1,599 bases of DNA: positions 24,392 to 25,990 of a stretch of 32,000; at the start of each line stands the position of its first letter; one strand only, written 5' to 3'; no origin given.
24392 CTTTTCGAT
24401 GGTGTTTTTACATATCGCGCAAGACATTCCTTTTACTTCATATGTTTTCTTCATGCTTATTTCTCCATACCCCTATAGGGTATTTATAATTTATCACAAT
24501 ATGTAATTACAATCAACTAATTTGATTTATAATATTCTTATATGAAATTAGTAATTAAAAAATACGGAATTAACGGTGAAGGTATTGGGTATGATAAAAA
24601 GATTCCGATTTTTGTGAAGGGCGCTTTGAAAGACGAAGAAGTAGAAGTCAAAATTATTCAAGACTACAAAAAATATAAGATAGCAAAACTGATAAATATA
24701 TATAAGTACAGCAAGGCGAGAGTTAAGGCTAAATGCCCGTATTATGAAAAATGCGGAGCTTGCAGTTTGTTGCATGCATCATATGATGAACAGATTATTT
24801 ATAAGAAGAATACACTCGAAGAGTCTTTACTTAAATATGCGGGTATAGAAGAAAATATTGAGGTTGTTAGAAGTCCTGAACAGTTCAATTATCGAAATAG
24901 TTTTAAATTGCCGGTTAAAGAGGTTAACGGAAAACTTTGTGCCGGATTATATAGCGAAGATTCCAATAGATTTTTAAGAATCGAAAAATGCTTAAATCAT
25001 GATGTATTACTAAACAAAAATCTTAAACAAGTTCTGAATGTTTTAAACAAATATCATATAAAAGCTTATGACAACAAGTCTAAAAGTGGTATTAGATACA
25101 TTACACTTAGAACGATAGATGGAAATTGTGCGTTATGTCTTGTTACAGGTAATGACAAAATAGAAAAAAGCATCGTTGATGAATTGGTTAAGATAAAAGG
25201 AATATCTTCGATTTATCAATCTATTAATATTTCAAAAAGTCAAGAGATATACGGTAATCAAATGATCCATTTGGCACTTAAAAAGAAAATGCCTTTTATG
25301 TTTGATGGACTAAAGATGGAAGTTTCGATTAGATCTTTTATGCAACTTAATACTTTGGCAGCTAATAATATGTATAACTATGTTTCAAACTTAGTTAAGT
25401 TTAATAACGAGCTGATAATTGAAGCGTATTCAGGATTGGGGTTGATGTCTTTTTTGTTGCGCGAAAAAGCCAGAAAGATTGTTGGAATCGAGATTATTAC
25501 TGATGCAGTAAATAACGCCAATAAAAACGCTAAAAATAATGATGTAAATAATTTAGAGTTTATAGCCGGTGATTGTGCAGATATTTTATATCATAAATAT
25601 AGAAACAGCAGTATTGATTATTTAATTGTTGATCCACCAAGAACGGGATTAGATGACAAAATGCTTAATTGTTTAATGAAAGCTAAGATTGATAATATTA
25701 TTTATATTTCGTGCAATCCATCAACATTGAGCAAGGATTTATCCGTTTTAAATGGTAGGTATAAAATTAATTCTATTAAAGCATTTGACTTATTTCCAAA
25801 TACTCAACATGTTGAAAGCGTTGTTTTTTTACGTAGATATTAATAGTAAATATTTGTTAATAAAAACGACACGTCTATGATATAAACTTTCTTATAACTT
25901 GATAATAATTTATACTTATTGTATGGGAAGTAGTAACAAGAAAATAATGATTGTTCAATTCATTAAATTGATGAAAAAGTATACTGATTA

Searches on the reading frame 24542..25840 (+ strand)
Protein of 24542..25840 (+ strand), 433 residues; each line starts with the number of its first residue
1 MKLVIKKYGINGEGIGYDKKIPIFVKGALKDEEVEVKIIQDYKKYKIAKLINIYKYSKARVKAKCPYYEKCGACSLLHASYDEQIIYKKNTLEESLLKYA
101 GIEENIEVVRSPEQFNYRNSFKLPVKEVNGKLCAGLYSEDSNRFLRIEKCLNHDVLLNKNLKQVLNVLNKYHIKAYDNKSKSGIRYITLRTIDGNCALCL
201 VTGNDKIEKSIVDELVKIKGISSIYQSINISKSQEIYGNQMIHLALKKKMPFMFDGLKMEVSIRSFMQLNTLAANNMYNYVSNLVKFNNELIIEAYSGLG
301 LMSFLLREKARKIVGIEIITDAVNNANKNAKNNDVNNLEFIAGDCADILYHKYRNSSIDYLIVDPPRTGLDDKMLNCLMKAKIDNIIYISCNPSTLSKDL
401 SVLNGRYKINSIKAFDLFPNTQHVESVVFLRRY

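Call 6: search_protein_families(library=pfam, proteins=[window:24542-25840:+], max_evalue=0.1)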
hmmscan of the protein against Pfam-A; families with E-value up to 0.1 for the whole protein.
window:24542-25840:+ (433 aa): 13 families
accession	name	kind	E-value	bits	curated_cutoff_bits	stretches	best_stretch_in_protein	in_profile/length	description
PF05958.17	tRNA_U5-meth_tr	-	8.1e-30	104.5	23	1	81-432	2-356/357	tRNA (Uracil-5-)-methyltransferase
PF13847.12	Methyltransf_31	-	1.3e-09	38.3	27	1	292-378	7-97/145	Methyltransferase domain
PF01938.26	TRAM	-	7.6e-07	29.3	21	1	6-50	13-60/61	TRAM domain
PF02475.24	TRM5-TYW2_MTfase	-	4.6e-05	23.9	28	1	281-349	30-100/164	TRM5/TYW2 methyltransferase domain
PF09445.16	Methyltransf_15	-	8.5e-05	22.6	22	1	290-371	2-85/165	RNA cap guanine-N2 methyltransferase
PF02390.23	Methyltransf_4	-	0.00015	21.7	24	1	311-361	26-76/173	Putative methyltransferase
PF13649.12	Methyltransf_25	-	0.00033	21.7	27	1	294-361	3-68/97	Methyltransferase domain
PF05175.20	MTS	-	0.00034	20.7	23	1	289-366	32-107/170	Methyltransferase small domain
PF13990.11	YjcZ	-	0.0004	20.2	27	1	134-245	102-213/272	YjcZ-like protein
PF13679.12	Methyltransf_32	-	0.0014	19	27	1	276-391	8-135/143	Methyltransferase domain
PF01135.25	PCMT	-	0.0025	18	20.3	1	270-345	54-133/210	Protein-L-isoaspartate(D-aspartate) O-methyltransferase (PCMT)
PF08241.18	Methyltransf_11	-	0.0056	17.7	21.2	1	297-360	5-63/95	Methyltransferase domain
PF01170.24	UPF0020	-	0.015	15.4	22.3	1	309-366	75-130/197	RMKL-like, methyltransferase domain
